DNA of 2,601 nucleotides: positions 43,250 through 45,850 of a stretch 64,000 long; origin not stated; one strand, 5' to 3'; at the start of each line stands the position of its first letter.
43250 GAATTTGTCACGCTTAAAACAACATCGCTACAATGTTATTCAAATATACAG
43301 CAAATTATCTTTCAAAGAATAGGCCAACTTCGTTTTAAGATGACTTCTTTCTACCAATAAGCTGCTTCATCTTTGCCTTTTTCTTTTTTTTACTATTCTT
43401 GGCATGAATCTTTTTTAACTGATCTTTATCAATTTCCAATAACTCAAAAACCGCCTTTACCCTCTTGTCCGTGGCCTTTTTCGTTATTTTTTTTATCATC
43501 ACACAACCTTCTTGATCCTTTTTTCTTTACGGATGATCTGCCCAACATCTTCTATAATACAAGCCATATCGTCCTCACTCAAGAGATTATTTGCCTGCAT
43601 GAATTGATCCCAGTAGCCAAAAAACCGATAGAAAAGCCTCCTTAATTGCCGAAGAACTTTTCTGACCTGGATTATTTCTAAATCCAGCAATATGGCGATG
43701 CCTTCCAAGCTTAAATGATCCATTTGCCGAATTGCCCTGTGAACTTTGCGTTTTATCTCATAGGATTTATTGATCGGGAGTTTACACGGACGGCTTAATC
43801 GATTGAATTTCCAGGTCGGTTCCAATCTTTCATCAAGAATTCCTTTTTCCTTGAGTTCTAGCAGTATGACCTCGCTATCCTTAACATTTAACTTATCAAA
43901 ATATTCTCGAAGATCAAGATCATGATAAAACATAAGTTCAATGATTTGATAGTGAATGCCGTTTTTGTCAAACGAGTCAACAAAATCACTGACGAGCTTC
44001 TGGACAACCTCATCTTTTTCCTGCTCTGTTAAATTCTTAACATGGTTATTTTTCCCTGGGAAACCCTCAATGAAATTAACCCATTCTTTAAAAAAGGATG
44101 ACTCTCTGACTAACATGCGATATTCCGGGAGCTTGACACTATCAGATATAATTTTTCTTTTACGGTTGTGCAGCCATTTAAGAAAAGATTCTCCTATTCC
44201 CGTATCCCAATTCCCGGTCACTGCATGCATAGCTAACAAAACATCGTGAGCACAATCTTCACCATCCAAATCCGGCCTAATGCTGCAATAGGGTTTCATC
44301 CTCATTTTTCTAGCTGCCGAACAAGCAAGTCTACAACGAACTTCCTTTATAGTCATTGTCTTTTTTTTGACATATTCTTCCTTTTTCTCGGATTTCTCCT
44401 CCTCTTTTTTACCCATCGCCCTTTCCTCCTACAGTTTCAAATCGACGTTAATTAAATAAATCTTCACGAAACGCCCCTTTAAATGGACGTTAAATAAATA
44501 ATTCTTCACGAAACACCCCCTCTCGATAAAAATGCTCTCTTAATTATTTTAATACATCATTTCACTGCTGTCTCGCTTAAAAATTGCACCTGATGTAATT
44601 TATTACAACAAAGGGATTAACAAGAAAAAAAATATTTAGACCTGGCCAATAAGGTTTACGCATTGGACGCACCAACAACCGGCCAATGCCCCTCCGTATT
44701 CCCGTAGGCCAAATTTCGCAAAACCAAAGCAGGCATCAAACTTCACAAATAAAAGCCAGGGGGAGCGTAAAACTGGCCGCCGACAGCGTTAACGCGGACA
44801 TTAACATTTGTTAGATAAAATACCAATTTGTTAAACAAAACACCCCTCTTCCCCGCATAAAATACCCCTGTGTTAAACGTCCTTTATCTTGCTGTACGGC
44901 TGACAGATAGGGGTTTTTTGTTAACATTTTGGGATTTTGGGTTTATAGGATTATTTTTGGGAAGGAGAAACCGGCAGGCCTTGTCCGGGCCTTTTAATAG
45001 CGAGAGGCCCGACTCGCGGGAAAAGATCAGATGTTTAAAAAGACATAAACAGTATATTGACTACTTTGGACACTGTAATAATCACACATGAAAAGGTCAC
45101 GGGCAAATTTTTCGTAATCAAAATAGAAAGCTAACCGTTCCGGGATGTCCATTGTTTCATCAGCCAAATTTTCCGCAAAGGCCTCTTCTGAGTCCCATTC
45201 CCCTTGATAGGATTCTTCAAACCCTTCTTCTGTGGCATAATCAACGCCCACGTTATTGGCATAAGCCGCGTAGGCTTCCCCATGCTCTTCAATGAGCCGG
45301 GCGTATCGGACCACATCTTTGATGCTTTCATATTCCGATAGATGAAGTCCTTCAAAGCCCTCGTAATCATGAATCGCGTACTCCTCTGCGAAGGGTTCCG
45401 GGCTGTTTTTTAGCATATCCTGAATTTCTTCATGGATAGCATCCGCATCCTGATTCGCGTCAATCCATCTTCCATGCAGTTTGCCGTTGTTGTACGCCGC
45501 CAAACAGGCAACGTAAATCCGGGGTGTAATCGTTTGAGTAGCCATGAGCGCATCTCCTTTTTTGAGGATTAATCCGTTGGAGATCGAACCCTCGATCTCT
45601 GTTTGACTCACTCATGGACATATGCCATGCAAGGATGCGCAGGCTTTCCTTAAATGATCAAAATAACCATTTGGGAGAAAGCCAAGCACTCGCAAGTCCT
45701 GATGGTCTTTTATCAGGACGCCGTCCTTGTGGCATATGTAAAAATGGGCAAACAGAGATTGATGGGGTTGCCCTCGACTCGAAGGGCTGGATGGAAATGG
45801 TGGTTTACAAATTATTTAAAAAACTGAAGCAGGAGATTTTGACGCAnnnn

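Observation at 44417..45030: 600-bp non-coding region between the sigma-factor and ardA genes packed with direct repeats, TTGTTAA(C) motifs and hairpins: candidate regulatory region or oriT of the leading region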

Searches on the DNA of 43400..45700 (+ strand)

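Call 12: search_dna_similar(query=window:43400-45700:+, collection=plasmids, mode=distant, max_rows=20)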
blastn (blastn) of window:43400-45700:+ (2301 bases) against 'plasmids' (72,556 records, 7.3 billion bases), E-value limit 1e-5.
Records with a match: 2; places in all: 2; records where one place covers at least 80% of the query: 0.
Best place of each record, by identity: 60-80% 2.
By first word of the organism name: Picosynechococcus 1; Shinella 1.
By predicted mobility (MOB-suite, as given by PLSDB): non-mobilizable 2.
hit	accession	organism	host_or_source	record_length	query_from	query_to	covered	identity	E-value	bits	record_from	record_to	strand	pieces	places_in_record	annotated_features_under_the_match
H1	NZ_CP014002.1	Picosynechococcus sp. PCC 73109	cell culture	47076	2010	2148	6%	69.8%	2e-6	63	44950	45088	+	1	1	antirestriction protein ArdA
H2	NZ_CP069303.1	Shinella sp. PSBB067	monoisolate,Minnesota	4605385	2053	2125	3%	79.5%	8e-6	62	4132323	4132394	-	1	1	none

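Call 26: search_rna_families(source=window, start=44200, end=45250, threshold=evalue, max_evalue=10)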
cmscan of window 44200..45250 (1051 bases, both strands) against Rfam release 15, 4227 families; matches with E-value up to 10: 4.
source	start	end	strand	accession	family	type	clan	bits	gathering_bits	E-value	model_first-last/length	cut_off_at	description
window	44827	44928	-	RF00131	mir-30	Gene; miRNA;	-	18.5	50.2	0.47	1-77/77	no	mir-30 microRNA precursor family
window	44211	44267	-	RF00211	SNORD35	Gene; snRNA; snoRNA; CD-box;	CL00056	14.7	36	5.3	1-88/88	no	Small nucleolar RNA SNORD35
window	44938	44974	+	RF02444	SpR10_sRNA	Gene; sRNA;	-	14.6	50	5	1-47/47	no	Streptococcus sRNA SpR10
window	44907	45010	+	RF02988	GEBRO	Gene; sRNA;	-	10.3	284.7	3.1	1-350/350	no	GEBRO RNA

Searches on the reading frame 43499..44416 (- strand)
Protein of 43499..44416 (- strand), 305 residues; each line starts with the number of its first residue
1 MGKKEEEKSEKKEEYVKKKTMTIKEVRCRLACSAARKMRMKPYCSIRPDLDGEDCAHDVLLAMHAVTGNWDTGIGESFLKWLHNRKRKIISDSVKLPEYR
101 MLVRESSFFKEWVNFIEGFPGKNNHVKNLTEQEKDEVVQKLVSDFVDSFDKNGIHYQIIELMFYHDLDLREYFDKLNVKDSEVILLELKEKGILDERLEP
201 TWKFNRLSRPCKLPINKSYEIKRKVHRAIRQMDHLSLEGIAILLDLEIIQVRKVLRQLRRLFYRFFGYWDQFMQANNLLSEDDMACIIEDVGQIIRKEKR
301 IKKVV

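Call 10: search_protein_families(library=pfam, proteins=[window:43499-44416:-], max_evalue=0.01)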
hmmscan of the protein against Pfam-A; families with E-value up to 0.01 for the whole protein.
window:43499-44416:- (305 aa): 0 families

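Call 13: find_related_loci(query=window:43499-44416:-, collection=genome_contigs, flank=6000)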
Query window:43499-44416:- (305 aa) in genome_contigs; peptide patterns used: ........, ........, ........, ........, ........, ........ (x = any residue, [..] = any of these).
69 stretches matched a pattern, but none encodes a relative of the query by tblastn (E <= 1e-3).

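Call 14: find_homologous_proteins(query=window:43499-44416:-, max_evalue=0.001)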
Query window:43499-44416:- (305 aa): 1 proteins with E <= 0.001 among 1154 candidates.
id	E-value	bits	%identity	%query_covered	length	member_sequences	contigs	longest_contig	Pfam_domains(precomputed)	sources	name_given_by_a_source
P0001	4.9e-201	684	100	100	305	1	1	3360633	-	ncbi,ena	-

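Call 15: find_encoding_contigs(protein=window:43499-44416:-, flank=10000, max_places=10)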
Protein window:43499-44416:- (305 aa): no gene with exactly this product is on record in the collection.

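Call 24: search_protein_representatives(protein=window:43499-44416:-)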
Query: 305 residues. Proteins with E-value up to 0.001 (for the whole library): 1; up to 1e-10: 1; up to 1e-30: 1. The best 1 are listed.
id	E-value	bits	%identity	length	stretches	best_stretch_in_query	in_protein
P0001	1.6e-201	684.2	100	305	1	1-305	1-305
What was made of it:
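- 43499..44416 (-): 305-aa orphan protein, a distant sigma-70/ECF-like protein. First gene after the gap. No homologue in two very large protein searches (calls 14, 24).
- Tried and rejected: No homologue was found in two very large protein searches (calls 14, 24), and no encoding contig is on record (call 15).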

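Call 53: search_protein_families(library=pfam, proteins=[window:43499-44416:-], max_evalue=10)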
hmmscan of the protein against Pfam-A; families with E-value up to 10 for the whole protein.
window:43499-44416:- (305 aa): 2 families
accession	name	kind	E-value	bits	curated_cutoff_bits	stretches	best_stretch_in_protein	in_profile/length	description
PF12020.13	TAFA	-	0.048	14.6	25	1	26-56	38-68/90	TAFA family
PF04542.20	Sigma70_r2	-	0.049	13.9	24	1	48-88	19-59/71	Sigma-70 region 2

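Call 58: predict_structure(protein=window:43499-44416:-)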
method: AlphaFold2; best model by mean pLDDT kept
length: 305 residues; sequences in the alignment: 1
mean_pLDDT: 43.8   pTM: 0.31
mean pLDDT of the five models: 43.8, 41.6, 38.8, 38.0, 35.7
residues with pLDDT >= 90: 0; 70-90: 1; 50-70: 61; < 50: 243
segments of 3 or more residues with pLDDT < 50: 2-8, 12-19, 38-79, 82-106, 120-122, 148-279, 281-305
pLDDT, mean of each block of 10 residues (from residue 1): 48 45 60 52 42 45 42 47 41 37 48 55 56 59 51 40 39 40 43 38 31 37 38 37 35 40 43 44 46 39 33
secondary structure, 60 per line:
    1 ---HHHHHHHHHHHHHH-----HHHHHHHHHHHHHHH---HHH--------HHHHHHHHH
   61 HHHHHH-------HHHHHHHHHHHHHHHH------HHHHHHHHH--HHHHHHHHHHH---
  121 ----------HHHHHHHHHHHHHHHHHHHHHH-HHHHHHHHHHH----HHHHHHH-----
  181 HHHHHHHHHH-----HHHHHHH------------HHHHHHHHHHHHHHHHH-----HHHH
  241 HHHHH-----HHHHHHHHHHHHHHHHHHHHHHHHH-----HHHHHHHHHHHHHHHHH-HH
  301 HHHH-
elements in order: H4-17 H23-37 H52-66 H74-89 H96-104 H107-117 H131-152 H154-164 H169-175 H181-190 H196-202 H215-231 H237-245 H251-275 H281-297 H299-304
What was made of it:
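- On Sigma-70/ECF sigma factor (the neighbouring 305-aa protein): The structure model is unusable, pLDDT 44 (call 58).
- Tried and rejected: The single-sequence structure model was unusable, pLDDT 44 (call 58).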

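Call 59: search_protein_families(library=ncbifam, proteins=[window:43499-44416:-], max_evalue=1)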
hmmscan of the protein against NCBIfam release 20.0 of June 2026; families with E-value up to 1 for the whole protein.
window:43499-44416:- (305 aa): 2 families
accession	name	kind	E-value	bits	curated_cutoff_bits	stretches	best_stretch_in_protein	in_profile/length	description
TIGR02937.1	sigma70-ECF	superfamily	0.00012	21.8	42.9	1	29-183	12-150/165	sigma-70 family RNA polymerase sigma factor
NF009165.0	PRK12512.1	equivalog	0.024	14.2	198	1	48-103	49-102/184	RNA polymerase sigma factor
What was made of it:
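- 43499..44416 (-): TIGR02937 E = 1.2e-4, below the cut-off (call 59).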

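Call 101: search_solved_structures(query=A2, max_evalue=10)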
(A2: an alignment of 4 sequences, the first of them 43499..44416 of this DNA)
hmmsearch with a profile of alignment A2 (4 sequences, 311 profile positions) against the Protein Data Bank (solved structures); distinct sequences matched with E-value up to 10: 2.
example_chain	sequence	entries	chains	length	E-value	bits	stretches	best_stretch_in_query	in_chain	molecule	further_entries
3n8h_A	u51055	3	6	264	0.064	15.8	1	212-271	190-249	Pantothenate synthetase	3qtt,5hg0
2ljy_A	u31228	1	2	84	1.3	11.5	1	209-256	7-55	Protein E6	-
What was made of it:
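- On Sigma-70/ECF sigma factor (the neighbouring 305-aa protein): No PDB hit (call 101).
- Tried and rejected: A profile of four syntenic proteins found no PDB relative (call 101).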

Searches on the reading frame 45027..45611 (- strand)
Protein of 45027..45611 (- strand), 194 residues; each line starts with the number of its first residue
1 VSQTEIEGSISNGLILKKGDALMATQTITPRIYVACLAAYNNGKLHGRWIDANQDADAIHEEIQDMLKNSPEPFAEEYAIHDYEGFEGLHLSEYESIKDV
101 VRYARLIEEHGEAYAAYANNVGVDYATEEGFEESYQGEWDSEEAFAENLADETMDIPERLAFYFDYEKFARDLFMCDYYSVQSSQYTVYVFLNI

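Call 10: search_protein_families(library=pfam, proteins=[window:45027-45611:-], max_evalue=0.01)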
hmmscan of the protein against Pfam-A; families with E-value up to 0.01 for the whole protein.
window:45027-45611:- (194 aa): 1 family
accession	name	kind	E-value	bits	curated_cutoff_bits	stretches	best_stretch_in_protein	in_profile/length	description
PF07275.16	ArdA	-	2.1e-43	149.1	27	1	32-186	1-153/155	Antirestriction protein (ArdA)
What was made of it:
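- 45027..45545 (-): ardA, 172 aa from the ATG at 45545, with an AAGGAG ribosome-binding site. Its 3' end faces the proposed nick, 135 nt away. Pfam ArdA E = 2e-43 (call 10).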

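Call 17: find_related_loci(query=window:45027-45545:-, collection=genome_contigs, flank=10000)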
Query window:45027-45545:- (172 aa) in genome_contigs; peptide patterns used: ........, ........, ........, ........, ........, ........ (x = any residue, [..] = any of these).
551 stretches matched a pattern; 517 encode a relative of the query (tblastn E <= 1e-3); the best 80 are kept; 80 distinct loci.
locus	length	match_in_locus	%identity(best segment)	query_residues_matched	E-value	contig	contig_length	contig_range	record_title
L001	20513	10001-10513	75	2-172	5e-87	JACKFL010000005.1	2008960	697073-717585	MAG: Candidatus Omnitrophota bacterium isolate HK-STAS-OMNI-4 HK-STAS-OMNI-4_5, whole genome shotgun sequence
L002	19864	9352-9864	75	2-172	3e-86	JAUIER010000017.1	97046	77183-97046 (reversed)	MAG: bacterium isolate 8_bin.41 NODE_378_length_97046_cov_1.555340, whole genome shotgun sequence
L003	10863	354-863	81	3-172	4e-85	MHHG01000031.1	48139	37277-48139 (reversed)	MAG: Omnitrophica WOR_2 bacterium RIFOXYA2_FULL_38_17 rifoxya2_full_scaffold_300, whole genome shotgun sequence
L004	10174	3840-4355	75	1-172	1e-84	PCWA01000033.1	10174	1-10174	MAG: Candidatus Omnitrophica bacterium CG11_big_fil_rev_8_21_14_0_20_42_13 CG11_8_21_14_0.20_scaffold_4300_c, whole geno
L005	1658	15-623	64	3-172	6e-85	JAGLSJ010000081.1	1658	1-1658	MAG: Candidatus Paceibacterota bacterium isolate RS_9_49 ROV157_9.bin.49.fa_81, whole genome shotgun sequence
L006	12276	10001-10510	69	3-172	2e-75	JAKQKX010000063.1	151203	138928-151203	MAG: Candidatus Omnitrophota bacterium isolate USDV_maxbin.135_sub k141_559545, whole genome shotgun sequence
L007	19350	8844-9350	70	3-172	3e-74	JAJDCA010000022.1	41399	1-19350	MAG: Candidatus Omnitrophota bacterium isolate OFTM38 OFTM38_21, whole genome shotgun sequence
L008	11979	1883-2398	67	1-172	1e-73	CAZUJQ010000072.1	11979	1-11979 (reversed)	MAG TPA_asm: uncultured Planctomycetales bacterium isolate binchicken_co21_390 genome assembly, contig: NODE_4032_length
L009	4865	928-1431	61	3-169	1e-64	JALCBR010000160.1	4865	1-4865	MAG: Pirellulales bacterium isolate IB1_shallow_metabat_bins_2.tsv.007 NODE_1410_length_4865_cov_8.528898, whole genome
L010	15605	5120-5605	59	8-171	7e-58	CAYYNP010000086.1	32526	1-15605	MAG TPA_asm: uncultured Planctomycetaceae bacterium isolate SRP077602_co5_509 genome assembly, contig: NODE_6717_length_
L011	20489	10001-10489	52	7-169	1e-49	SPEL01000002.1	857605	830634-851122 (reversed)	MAG: Sphingobium sp. isolate GV_Bin_3 Contig_000000000916, whole genome shotgun sequence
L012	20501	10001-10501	53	2-169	1e-48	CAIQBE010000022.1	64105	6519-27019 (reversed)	MAG: uncultured Thiotrichales bacterium isolate Loclat_bin-12361 genome assembly, contig: bin-12361:22/50, whole genome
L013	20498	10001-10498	53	7-169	1e-48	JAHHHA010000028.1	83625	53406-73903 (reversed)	MAG: Cyanosarcina radialis HA8281-LM2 scaffold_163_c1, whole genome shotgun sequence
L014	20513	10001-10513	51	1-171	3e-48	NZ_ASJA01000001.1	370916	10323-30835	Euryhalocaulis caribicus strain JL2009 contig00001, whole genome shotgun sequence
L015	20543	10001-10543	52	1-169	3e-48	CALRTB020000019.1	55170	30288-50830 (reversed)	MAG: Sphingobacterium thalpophilum isolate JJ-K1D3-5-5-mx-bin566 genome assembly, contig: JJ-SE1623-30-C19, whole genome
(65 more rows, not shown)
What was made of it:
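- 45027..45545 (-): 75-81% identical to Omnitrophota homologues (call 17).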

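Call 40: find_related_loci(query=window:45027-45545:-, collection=metagenome_contigs, flank=10000)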
Query window:45027-45545:- (172 aa) in metagenome_contigs; peptide patterns used: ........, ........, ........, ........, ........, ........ (x = any residue, [..] = any of these).
600 stretches matched a pattern (row limit reached: there are more); 548 encode a relative of the query (tblastn E <= 1e-3); the best 80 are kept; 80 distinct loci.
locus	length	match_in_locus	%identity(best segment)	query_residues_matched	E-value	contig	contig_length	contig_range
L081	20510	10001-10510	81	3-172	3e-85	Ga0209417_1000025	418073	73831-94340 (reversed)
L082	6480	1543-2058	75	1-172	6e-85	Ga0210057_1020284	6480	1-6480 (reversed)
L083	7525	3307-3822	75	1-172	6e-85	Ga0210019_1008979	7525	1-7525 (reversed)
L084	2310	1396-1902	70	1-169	4e-79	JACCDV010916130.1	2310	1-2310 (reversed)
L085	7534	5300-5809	69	3-172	1e-75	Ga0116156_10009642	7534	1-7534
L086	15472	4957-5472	67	1-172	3e-74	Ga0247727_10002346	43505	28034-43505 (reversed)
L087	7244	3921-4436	67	1-172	7e-74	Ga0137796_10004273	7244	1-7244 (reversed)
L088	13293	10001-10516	67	1-172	8e-74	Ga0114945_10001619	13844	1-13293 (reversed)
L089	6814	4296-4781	69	8-169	4e-71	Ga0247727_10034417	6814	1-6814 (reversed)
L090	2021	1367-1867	65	3-169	2e-71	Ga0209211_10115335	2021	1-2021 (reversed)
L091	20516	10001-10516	66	1-172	1e-69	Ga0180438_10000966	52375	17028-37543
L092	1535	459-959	65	3-169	9e-73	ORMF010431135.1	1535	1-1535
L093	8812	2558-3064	71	3-172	7e-69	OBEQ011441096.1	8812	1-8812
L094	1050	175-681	63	1-169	2e-71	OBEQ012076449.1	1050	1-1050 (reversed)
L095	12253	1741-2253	62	2-172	2e-61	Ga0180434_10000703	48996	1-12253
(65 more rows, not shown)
